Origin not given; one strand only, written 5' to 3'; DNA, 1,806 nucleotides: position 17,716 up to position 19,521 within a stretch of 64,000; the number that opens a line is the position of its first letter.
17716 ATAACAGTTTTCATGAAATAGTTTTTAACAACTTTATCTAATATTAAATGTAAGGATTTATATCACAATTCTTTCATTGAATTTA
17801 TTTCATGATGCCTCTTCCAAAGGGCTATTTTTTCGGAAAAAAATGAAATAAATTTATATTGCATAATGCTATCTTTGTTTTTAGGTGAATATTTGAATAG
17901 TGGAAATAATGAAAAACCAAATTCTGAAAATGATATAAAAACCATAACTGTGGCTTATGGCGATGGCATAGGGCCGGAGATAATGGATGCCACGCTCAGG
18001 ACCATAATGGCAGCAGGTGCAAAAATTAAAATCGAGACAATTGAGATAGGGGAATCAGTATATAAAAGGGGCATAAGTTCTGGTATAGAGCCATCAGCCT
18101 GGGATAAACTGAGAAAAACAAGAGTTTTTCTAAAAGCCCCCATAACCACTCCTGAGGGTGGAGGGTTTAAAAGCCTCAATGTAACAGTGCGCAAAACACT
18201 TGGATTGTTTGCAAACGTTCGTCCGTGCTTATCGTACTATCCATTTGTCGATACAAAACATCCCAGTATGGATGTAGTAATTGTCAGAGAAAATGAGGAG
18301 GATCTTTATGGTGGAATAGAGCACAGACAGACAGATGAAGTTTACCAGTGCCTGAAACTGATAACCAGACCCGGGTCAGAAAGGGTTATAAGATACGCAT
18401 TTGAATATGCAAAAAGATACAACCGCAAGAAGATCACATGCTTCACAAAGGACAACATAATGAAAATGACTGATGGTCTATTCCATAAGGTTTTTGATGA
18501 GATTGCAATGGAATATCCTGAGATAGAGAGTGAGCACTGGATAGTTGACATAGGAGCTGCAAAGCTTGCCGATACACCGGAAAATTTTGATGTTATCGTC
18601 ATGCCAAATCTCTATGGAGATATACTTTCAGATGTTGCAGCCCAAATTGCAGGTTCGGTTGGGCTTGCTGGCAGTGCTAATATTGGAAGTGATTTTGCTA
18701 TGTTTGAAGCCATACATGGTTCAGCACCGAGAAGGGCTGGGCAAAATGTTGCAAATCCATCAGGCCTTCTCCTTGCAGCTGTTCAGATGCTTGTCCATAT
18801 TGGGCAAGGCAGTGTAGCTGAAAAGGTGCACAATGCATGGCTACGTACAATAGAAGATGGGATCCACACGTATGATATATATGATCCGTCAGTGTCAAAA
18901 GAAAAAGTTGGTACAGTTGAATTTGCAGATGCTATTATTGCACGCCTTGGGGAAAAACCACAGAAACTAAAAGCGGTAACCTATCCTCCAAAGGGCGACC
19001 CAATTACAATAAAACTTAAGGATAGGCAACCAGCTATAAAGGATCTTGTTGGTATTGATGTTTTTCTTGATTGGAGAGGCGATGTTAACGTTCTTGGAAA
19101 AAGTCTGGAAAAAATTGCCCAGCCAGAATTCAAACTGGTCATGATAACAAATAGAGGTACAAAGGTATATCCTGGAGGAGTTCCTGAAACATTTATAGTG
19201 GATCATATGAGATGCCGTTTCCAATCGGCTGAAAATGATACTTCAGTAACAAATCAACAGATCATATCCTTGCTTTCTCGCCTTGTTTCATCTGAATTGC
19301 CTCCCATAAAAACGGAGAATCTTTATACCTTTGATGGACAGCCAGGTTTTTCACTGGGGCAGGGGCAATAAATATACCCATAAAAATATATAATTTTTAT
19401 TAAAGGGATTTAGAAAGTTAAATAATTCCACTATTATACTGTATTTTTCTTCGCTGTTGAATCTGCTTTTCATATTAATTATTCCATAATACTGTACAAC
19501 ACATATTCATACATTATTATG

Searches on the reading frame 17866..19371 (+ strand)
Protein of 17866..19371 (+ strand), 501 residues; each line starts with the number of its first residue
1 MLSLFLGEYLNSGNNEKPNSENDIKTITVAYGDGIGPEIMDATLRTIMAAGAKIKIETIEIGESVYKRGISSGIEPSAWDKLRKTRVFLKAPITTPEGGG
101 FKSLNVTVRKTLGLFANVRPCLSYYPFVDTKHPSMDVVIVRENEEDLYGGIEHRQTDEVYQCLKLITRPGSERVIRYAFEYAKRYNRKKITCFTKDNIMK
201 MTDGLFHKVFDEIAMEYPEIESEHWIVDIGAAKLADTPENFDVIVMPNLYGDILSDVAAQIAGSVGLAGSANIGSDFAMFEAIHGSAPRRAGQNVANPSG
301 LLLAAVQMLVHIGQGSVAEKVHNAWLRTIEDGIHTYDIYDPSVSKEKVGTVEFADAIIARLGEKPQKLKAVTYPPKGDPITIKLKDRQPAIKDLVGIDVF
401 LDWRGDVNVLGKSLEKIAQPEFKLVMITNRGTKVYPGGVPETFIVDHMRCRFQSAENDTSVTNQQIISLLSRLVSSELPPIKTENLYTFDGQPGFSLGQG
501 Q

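Call 4: search_protein_families(library=pfam, proteins=[window:17866-19371:+], max_evalue=0.1)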
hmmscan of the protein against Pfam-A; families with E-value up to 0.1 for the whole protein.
window:17866-19371:+ (501 aa): 2 families
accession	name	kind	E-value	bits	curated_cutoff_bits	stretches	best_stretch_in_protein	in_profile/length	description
PF00180.25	Iso_dh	-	1.1e-89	301.6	27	1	26-357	1-348/348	Isocitrate/isopropylmalate dehydrogenase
PF18324.6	Isocitrate_DH_C_bact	-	1.7e-41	141.2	25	1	392-501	1-110/110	Bacterial isocitrate dehydrogenase, C-terminal domain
